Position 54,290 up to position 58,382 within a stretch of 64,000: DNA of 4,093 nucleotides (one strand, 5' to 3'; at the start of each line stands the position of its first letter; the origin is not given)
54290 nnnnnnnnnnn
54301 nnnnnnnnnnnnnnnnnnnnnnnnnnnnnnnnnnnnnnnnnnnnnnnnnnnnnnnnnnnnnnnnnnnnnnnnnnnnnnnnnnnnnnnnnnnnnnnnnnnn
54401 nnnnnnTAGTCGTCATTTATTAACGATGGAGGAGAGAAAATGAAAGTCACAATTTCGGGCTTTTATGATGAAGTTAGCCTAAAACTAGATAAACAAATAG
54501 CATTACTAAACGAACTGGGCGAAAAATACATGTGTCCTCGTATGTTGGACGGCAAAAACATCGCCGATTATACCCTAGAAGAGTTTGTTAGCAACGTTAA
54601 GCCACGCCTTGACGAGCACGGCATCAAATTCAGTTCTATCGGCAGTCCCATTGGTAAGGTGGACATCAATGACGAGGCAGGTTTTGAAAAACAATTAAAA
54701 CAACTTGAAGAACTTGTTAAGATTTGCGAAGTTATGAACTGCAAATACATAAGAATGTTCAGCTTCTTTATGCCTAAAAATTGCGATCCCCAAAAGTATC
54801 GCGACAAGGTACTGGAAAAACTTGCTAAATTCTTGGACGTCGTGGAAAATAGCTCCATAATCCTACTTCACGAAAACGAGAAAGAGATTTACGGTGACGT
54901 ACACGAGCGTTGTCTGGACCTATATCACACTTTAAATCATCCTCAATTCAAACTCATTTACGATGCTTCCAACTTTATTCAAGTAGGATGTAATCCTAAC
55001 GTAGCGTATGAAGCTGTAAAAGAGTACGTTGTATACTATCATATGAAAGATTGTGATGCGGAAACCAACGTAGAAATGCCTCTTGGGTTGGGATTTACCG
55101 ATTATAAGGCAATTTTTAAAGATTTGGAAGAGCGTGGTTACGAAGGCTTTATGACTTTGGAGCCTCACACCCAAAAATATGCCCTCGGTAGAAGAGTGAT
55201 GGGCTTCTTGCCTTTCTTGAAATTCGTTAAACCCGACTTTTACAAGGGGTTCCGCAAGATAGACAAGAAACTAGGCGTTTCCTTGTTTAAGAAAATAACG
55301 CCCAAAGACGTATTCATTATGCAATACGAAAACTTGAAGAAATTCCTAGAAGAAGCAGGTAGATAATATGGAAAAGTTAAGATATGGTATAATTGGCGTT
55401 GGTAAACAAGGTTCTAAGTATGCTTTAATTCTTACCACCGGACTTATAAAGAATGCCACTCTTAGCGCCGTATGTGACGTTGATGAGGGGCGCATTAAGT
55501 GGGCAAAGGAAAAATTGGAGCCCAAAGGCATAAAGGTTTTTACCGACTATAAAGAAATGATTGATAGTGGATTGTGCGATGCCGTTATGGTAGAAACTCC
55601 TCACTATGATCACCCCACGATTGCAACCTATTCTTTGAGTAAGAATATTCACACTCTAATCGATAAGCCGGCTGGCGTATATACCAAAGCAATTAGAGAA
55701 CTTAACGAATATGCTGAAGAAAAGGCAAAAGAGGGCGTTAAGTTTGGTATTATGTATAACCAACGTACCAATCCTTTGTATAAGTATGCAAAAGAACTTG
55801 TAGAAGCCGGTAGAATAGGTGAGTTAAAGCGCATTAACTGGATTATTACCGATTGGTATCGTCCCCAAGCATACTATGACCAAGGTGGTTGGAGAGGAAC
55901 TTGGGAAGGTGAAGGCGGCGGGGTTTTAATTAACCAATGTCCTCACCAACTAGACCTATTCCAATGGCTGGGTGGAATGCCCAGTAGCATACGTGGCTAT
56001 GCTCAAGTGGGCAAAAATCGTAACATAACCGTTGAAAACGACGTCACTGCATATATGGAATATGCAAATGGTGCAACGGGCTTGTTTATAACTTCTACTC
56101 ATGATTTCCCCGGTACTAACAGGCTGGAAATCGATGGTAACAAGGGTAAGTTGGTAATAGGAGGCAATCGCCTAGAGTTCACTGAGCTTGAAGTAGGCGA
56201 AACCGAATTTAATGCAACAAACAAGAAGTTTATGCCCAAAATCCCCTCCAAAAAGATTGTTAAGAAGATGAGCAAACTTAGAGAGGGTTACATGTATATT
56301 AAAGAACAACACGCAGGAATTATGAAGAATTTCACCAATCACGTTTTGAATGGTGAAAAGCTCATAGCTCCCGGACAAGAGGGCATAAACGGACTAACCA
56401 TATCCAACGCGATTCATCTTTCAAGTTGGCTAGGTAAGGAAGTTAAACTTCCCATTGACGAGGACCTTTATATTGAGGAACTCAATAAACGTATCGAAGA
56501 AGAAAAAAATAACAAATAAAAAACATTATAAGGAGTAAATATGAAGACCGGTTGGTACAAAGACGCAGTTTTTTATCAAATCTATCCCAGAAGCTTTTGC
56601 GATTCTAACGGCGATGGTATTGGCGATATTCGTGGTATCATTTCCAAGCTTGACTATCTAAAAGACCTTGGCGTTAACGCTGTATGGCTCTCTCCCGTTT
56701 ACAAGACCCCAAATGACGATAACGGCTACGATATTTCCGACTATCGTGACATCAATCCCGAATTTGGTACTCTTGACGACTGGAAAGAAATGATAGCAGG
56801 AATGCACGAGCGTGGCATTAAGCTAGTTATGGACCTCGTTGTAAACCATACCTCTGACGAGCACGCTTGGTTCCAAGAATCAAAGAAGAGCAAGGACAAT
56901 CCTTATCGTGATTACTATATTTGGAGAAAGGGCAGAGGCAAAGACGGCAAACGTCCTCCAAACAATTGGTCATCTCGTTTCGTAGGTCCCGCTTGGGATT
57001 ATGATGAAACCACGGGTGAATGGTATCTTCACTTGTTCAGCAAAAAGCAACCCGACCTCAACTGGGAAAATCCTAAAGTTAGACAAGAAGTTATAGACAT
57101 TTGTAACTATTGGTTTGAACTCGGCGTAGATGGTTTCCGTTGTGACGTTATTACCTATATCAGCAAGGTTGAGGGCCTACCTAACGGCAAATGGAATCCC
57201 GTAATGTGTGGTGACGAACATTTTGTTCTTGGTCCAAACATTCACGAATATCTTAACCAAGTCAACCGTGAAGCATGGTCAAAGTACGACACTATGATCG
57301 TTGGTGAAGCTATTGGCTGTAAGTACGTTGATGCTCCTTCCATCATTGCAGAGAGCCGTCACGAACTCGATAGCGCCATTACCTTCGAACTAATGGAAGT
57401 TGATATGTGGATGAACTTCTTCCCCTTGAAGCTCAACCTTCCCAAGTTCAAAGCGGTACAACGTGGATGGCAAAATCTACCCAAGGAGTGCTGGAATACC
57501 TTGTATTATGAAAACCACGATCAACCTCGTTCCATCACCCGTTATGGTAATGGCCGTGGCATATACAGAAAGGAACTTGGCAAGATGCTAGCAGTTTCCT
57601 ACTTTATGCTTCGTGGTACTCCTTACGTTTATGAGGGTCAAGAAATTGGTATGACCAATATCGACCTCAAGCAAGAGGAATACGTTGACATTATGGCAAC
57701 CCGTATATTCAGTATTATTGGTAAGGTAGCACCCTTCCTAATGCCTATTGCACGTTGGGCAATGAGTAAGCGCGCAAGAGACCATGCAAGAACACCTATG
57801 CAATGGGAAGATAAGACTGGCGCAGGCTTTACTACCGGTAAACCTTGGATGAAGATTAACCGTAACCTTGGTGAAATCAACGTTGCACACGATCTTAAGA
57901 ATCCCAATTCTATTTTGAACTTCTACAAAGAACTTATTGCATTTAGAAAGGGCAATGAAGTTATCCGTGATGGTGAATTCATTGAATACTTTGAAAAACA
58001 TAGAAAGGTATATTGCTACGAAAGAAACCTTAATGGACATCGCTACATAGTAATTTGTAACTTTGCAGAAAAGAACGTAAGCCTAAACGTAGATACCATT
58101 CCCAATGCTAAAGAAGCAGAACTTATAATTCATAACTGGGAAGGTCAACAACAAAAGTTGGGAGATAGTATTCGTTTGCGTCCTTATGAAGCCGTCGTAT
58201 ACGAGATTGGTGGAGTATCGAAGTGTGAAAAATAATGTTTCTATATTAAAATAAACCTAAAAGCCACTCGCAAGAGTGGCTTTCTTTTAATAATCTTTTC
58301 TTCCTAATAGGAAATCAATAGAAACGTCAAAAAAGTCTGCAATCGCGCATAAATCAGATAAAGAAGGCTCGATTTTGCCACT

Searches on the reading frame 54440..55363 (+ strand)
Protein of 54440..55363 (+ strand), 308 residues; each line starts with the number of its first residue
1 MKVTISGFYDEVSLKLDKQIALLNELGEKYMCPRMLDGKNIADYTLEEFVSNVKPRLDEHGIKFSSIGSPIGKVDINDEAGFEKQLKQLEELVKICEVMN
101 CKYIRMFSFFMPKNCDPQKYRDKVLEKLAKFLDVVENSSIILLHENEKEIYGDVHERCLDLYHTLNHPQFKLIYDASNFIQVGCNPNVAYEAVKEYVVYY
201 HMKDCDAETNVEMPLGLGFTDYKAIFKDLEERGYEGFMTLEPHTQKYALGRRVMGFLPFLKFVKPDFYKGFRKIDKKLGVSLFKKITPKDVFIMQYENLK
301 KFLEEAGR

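Call 75: search_protein_families(library=pfam, proteins=[window:54440-55363:+], max_evalue=0.00001)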
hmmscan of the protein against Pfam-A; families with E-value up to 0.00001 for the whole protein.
window:54440-55363:+ (308 aa): 1 family
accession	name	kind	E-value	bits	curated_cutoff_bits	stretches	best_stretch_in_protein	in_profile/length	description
PF01261.30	AP_endonuc_2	-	1.8e-28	100.4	31.1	1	40-244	24-231/249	Xylose isomerase-like TIM barrel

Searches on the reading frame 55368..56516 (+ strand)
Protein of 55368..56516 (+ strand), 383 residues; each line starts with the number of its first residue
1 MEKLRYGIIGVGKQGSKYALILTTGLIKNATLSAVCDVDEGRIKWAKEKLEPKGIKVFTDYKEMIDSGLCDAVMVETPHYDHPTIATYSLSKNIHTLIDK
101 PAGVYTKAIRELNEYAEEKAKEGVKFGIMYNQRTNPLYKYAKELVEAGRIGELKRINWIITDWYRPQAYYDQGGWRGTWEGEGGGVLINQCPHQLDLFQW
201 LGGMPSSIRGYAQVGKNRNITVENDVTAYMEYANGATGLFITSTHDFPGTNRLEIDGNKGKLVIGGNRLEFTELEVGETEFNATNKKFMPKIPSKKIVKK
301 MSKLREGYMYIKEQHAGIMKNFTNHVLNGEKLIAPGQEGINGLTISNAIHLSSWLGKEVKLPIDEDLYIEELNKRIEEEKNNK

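Call 75: search_protein_families(library=pfam, proteins=[window:55368-56516:+], max_evalue=0.00001)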
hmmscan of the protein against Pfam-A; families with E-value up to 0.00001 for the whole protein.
window:55368-56516:+ (383 aa): 3 families
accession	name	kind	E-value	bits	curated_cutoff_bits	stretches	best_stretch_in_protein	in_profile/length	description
PF22725.1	GFO_IDH_MocA_C3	-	1.6e-27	96.4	27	1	138-262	1-123/124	GFO/IDH/MocA C-terminal domain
PF02894.22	GFO_IDH_MocA_C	-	2.5e-22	80.2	22.9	1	142-361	1-218/218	Oxidoreductase family, C-terminal alpha/beta domain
PF01408.29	GFO_IDH_MocA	-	1e-13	52.4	24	1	4-121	1-114/120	Oxidoreductase family, NAD-binding Rossmann fold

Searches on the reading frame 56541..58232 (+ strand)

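Call 75: search_protein_families(library=pfam, proteins=[window:56541-58232:+], max_evalue=0.00001)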
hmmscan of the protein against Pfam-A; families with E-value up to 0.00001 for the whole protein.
window:56541-58232:+ (564 aa): 2 families
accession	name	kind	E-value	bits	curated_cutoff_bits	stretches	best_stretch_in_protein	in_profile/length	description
PF00128.31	Alpha-amylase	-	7.9e-151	503.7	22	1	13-478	1-446/446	Alpha amylase, catalytic domain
PF23915.1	SusG_C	-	4.1e-06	27.4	27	1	490-553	1-62/62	Alpha-amylase SusG C-terminal domain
